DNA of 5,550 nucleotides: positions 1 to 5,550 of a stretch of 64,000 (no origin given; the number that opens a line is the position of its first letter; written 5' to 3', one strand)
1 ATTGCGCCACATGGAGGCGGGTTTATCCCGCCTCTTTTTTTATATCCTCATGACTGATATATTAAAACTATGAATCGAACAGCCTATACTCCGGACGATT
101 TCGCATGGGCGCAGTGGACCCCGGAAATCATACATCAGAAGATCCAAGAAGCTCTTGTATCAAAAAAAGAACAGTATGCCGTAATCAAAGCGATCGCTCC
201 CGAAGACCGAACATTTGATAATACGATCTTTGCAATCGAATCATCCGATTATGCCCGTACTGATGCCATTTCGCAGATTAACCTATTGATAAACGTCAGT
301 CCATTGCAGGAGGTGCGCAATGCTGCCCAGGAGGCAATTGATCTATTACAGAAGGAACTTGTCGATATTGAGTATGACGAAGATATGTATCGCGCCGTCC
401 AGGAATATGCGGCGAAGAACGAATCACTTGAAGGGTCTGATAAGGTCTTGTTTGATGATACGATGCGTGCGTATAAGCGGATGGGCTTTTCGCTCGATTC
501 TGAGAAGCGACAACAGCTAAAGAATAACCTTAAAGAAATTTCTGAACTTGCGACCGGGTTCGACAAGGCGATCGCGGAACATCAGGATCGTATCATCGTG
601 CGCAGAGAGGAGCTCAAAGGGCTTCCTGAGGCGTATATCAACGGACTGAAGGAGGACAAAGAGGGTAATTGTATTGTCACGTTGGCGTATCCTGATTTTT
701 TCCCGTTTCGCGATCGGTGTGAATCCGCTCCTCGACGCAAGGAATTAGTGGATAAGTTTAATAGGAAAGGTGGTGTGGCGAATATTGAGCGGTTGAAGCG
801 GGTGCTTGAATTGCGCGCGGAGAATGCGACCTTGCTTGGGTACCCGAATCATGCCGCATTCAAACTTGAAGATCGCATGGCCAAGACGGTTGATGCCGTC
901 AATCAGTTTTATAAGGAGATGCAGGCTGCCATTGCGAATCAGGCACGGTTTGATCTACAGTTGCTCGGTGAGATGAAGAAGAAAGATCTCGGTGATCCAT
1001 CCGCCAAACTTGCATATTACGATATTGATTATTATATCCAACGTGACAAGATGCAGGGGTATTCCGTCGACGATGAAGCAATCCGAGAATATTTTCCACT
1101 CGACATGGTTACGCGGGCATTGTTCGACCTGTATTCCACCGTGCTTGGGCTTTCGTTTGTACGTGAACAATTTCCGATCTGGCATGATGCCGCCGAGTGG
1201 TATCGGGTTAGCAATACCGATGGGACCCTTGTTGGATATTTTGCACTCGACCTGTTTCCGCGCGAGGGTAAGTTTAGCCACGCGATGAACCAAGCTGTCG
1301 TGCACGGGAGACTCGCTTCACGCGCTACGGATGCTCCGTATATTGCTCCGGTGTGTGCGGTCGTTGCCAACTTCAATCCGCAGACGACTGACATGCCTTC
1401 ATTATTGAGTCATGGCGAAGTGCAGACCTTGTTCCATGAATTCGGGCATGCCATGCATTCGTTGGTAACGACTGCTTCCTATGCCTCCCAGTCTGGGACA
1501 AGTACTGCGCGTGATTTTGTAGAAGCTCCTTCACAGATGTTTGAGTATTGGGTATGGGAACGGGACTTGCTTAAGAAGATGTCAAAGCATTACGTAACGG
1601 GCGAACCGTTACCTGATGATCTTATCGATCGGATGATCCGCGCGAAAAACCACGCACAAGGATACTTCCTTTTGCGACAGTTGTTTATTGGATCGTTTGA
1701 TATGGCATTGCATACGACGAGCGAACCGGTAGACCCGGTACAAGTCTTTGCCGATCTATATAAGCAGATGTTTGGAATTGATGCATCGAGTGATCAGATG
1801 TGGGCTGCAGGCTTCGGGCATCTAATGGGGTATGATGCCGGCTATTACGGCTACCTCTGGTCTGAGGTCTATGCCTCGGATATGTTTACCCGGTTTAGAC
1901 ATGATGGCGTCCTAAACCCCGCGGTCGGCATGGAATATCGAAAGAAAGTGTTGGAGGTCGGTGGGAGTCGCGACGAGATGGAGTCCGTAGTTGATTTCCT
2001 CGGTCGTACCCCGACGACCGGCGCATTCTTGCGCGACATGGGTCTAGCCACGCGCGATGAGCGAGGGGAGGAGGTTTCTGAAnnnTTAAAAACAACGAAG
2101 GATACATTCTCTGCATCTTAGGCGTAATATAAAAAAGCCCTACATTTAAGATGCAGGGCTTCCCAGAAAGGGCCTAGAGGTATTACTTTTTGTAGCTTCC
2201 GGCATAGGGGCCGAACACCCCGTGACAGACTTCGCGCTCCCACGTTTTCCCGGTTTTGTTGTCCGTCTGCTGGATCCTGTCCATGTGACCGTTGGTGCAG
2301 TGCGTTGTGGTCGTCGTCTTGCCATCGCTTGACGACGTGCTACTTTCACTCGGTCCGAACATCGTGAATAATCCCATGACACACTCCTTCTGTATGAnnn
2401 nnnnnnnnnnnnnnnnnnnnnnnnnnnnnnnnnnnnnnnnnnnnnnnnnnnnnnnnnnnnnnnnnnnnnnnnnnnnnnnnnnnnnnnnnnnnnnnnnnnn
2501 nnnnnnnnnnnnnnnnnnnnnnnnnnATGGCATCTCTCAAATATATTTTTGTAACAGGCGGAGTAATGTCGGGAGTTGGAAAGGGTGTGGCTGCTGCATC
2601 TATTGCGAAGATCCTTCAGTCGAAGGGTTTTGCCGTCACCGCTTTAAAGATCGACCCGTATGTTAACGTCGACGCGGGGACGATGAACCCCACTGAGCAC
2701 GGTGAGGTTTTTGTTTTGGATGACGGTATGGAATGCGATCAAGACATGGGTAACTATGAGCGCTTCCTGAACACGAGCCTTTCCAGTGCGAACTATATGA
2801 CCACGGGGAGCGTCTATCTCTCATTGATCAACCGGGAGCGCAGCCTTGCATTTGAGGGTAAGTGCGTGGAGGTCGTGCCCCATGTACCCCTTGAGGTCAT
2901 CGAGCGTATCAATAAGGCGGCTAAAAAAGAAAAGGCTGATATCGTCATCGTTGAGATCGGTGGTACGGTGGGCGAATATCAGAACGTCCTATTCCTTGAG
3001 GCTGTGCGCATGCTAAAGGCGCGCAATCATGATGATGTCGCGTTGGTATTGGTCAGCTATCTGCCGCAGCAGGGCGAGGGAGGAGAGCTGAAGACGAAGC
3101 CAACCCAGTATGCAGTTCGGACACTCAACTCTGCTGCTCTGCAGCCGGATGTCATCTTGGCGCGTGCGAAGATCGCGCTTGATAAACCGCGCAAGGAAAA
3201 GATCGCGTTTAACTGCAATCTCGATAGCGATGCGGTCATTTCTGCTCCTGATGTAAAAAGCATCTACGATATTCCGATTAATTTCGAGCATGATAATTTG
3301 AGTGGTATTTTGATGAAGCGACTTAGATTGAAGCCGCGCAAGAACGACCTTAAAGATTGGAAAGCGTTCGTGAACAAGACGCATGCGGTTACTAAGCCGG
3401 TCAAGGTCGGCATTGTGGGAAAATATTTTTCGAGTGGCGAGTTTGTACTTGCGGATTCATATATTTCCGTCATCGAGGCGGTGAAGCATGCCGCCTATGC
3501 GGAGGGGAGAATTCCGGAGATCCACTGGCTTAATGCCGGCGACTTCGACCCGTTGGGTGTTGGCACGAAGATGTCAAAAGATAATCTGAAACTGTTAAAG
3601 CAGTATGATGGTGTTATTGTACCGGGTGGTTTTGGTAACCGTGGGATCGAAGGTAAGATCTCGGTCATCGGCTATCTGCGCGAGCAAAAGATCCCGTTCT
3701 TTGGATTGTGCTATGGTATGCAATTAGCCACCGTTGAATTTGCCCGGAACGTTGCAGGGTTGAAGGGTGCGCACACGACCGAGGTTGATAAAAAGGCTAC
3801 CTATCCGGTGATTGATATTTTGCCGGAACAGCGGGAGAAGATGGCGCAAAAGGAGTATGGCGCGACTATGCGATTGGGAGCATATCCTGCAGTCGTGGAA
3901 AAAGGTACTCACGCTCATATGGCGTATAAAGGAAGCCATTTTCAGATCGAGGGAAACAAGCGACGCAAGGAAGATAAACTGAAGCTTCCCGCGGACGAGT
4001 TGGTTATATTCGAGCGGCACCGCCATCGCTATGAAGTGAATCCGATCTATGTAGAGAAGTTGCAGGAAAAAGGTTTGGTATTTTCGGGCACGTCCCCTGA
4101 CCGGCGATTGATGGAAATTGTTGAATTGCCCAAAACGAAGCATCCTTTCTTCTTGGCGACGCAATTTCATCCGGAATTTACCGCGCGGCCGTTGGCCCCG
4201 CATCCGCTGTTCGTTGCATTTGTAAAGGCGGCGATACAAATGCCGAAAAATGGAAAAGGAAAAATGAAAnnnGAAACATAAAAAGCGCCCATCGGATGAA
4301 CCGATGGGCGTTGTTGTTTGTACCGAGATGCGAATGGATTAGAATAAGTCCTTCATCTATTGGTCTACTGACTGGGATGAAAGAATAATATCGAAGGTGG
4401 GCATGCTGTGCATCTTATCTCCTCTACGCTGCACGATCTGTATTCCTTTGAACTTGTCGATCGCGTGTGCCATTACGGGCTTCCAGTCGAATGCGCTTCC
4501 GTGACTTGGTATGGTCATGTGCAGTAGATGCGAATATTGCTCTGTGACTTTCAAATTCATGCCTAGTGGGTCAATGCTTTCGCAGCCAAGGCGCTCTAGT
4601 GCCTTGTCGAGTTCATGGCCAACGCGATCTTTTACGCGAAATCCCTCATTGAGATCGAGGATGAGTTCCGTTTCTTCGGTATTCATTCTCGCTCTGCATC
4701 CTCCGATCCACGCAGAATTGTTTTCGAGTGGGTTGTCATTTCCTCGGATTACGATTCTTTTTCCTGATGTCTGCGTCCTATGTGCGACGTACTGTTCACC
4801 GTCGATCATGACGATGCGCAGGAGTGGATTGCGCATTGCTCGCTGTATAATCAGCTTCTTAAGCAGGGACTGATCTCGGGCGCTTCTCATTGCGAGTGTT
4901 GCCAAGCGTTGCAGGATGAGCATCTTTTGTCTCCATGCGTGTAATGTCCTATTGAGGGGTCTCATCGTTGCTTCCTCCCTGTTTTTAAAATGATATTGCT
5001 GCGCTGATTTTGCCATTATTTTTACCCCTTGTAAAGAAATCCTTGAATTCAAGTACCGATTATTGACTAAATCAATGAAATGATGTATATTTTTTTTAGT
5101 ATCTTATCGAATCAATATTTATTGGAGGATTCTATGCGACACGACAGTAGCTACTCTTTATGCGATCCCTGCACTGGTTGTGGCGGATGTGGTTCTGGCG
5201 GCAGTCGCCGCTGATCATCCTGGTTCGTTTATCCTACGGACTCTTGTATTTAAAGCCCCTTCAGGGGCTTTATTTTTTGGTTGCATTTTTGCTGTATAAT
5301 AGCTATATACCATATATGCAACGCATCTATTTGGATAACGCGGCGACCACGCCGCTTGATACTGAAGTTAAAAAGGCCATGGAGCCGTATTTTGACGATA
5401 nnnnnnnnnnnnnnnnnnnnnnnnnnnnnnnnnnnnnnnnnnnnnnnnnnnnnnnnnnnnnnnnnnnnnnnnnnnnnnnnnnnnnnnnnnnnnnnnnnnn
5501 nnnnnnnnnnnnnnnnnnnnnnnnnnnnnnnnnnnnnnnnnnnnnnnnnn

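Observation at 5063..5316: Cys-rich leader peptide plus terminator upstream of cysteine desulfurase: candidate cysteine-sensing attenuator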

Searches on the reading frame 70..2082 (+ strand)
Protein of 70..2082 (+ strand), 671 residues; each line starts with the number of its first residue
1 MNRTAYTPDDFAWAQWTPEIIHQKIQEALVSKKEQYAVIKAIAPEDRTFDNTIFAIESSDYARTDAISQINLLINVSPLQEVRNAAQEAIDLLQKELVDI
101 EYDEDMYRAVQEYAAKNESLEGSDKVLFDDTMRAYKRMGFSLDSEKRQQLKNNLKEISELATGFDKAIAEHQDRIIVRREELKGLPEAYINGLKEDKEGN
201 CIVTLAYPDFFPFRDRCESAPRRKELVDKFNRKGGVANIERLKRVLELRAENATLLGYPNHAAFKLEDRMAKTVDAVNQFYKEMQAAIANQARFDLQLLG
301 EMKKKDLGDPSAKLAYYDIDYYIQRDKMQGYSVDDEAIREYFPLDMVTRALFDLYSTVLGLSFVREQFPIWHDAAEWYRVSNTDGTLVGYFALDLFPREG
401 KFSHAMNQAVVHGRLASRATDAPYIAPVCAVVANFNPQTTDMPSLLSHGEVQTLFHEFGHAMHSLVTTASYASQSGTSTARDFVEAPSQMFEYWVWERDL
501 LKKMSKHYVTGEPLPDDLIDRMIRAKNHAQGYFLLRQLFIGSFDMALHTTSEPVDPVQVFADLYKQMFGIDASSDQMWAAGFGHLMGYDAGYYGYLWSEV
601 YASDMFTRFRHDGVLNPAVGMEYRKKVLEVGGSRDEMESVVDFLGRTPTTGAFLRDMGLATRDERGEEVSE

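Call 9: search_protein_families(library=pfam, proteins=[window:70-2082:+], max_evalue=0.01)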
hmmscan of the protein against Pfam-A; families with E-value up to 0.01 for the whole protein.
window:70-2082:+ (671 aa): 1 family
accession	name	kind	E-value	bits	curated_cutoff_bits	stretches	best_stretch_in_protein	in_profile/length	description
PF01432.26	Peptidase_M3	-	1.9e-124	417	27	1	217-659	5-457/457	Peptidase family M3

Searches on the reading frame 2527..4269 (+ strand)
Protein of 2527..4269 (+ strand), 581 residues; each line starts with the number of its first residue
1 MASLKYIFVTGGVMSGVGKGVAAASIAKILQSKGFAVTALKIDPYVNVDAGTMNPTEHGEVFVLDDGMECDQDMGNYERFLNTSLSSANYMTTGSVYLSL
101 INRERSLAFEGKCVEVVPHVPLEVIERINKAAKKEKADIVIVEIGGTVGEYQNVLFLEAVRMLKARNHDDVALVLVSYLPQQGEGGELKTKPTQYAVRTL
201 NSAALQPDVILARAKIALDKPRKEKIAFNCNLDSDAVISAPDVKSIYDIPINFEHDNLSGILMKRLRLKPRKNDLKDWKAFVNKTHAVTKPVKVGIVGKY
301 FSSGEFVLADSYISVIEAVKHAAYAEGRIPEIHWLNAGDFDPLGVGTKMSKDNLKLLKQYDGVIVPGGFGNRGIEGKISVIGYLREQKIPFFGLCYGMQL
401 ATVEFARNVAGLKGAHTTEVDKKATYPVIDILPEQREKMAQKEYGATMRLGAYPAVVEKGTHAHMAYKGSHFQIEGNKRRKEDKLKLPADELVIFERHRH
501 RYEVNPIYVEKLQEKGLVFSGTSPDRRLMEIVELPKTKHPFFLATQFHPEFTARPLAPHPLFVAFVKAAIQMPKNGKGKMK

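Call 9: search_protein_families(library=pfam, proteins=[window:2527-4269:+], max_evalue=0.01)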
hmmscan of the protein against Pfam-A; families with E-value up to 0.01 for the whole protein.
window:2527-4269:+ (581 aa): 4 families
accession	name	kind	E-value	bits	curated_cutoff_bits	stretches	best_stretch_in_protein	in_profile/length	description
PF06418.20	CTP_synth_N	-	4.3e-101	338.2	26.1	1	5-268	1-265/265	CTP synthase N-terminus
PF00117.34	GATase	-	4.3e-33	115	22.8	1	308-567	2-189/190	Glutamine amidotransferase class-I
PF01656.29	CbiA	-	8.7e-05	22.9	25.4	1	13-134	6-54/125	CobQ/CobB/MinD/ParA nucleotide binding domain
PF07722.19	Peptidase_C26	-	0.00015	22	20.5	0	514-550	185-219/219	Peptidase C26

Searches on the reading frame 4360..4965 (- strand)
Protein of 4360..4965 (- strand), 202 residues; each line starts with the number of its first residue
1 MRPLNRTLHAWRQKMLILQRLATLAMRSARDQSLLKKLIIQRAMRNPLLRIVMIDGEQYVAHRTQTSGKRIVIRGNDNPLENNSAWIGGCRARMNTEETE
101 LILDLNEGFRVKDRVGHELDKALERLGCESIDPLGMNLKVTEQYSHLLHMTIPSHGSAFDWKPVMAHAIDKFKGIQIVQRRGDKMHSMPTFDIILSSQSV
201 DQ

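Call 9: search_protein_families(library=pfam, proteins=[window:4360-4965:-], max_evalue=0.01)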
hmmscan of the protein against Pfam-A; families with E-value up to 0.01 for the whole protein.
window:4360-4965:- (202 aa): 0 families

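Call 16: find_encoding_contigs(protein=window:4360-4965:-, flank=3000, max_places=10)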
Protein window:4360-4965:- (202 aa): 7 contigs read that carry it; 7 places shown.
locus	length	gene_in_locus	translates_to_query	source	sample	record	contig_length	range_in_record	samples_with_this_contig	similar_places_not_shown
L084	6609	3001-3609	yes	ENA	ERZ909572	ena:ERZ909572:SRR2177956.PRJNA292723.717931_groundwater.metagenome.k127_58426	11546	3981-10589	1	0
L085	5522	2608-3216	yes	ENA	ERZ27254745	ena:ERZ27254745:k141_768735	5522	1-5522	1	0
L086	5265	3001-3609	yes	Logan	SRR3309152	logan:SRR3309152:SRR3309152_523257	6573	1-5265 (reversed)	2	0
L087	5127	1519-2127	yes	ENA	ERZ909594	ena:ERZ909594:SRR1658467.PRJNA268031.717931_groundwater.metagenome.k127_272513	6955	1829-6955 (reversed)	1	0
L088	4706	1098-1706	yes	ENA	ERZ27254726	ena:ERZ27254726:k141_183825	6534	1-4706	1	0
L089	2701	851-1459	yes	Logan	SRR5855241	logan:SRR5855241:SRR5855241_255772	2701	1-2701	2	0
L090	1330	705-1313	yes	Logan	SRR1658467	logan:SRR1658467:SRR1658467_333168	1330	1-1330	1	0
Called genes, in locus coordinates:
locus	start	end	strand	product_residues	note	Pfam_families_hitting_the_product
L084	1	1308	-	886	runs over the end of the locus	PF02861:Clp_N, PF23569:NBD_SMAX1, PF00004:AAA, PF17871:AAA_lid_9, PF07724:AAA_2, PF00004:AAA, PF07728:AAA_5, PF10431:ClpB_D2-small, +7 more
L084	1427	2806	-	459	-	PF00266:Aminotran_5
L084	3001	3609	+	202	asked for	-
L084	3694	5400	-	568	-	PF06418:CTP_synth_N, PF00117:GATase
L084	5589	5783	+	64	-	-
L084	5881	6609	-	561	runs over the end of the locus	?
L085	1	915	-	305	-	?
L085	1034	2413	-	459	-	PF00266:Aminotran_5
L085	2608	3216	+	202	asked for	-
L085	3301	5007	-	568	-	PF06418:CTP_synth_N, PF00117:GATase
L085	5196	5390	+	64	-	-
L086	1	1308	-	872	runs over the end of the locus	?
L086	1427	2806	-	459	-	PF00266:Aminotran_5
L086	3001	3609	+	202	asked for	-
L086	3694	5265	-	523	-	?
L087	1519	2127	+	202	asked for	-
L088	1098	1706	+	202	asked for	-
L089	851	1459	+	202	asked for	-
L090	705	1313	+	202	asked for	-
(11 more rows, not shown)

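Call 66: search_protein_families(library=ncbifam, proteins=[window:4360-4965:-], max_evalue=10)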
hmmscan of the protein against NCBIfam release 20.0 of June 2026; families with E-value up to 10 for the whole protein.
window:4360-4965:- (202 aa): 0 families

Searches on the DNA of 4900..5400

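Call 4: search_rna_families(source=window, start=4900, end=5400, threshold=evalue, max_evalue=10, show_alignments=3)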
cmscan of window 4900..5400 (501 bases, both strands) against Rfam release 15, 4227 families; matches with E-value up to 10: 9.
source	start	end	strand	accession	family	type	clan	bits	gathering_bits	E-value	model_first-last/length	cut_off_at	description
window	5247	5282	-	RF01359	CRISPR-DR46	Gene; CRISPR;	-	21.1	50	0.94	1-38/38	no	CRISPR RNA direct repeat element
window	5165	5278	+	RF02423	Bp1_781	Gene; sRNA;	-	19.1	80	0.0081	1-230/230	no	Burkholderia sRNA Bp1_Cand871_SIPHT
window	5252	5277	-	RF02084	STnc130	Gene; sRNA;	-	18.3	55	3.4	101-126/135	no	Enterobacteria sRNA STnc130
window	5246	5340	-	RF01859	Phe_leader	Cis-reg; leader;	-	18.1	55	2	1-125/125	no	Phenylalanine leader peptide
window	5050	5161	+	RF01572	DdR4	Gene; snRNA; snoRNA; CD-box;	-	16.8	70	6.7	1-106/106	no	Dictyostelium snoRNA DdR4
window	5248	5280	-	RF01323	CRISPR-DR10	Gene; CRISPR;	-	16.5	39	0.74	1-37/37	no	CRISPR RNA direct repeat element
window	5201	5286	+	RF02502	Atu_C8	Gene; sRNA;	-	15.7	50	2.8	1-122/122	no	Rhizobiales sRNA Atu_C8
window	5070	5119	+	RF00355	snoR28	Gene; snRNA; snoRNA; CD-box;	-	14.9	45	9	1-78/78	no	Small nucleolar RNA snoR28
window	5245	5270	-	RF01108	BMV3_UPD-PK1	Cis-reg;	-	14.5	38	4.9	1-26/26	no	Pseudoknot of upstream pseudoknot domain (UPD) of the 3'UTR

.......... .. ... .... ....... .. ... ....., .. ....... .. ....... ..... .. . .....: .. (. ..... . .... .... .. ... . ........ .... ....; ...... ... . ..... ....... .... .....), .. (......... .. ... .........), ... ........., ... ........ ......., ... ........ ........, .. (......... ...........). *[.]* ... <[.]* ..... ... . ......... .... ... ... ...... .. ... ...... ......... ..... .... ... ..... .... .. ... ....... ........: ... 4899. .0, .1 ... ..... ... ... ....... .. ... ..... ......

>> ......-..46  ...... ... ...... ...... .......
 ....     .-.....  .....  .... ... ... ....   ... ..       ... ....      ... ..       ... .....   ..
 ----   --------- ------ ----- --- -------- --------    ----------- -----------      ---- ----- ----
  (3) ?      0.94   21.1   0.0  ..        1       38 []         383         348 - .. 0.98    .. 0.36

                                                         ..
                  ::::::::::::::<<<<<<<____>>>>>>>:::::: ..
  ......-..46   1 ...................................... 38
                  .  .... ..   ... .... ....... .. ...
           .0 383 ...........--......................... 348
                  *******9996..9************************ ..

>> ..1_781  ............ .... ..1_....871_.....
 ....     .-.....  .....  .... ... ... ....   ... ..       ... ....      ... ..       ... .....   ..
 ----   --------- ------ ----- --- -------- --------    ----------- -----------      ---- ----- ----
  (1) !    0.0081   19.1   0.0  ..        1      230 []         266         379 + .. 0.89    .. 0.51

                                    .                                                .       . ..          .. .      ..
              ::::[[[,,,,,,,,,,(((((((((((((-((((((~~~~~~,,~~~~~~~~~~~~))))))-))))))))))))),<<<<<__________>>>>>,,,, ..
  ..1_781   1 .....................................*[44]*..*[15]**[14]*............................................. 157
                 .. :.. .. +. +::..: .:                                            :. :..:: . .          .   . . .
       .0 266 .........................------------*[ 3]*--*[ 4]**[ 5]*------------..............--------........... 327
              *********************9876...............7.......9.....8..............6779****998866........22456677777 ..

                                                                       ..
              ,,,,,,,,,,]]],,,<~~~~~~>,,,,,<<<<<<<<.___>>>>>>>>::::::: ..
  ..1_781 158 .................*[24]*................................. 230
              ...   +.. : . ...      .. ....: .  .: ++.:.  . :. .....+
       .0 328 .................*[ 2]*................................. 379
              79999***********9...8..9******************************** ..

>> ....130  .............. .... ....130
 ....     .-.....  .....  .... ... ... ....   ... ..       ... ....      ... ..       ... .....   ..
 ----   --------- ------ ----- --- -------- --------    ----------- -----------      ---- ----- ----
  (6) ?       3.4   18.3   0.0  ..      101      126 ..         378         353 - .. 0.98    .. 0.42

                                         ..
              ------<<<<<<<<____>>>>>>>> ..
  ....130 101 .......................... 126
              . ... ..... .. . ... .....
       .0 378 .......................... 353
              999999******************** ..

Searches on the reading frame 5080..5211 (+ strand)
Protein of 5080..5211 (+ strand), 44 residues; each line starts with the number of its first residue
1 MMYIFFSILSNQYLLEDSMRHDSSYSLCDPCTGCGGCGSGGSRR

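Call 85: find_homologous_proteins(query=window:5080-5211:+, max_evalue=10)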
Query seq(44 aa): no candidate shares three 5-residue words with the query. No homologue found.
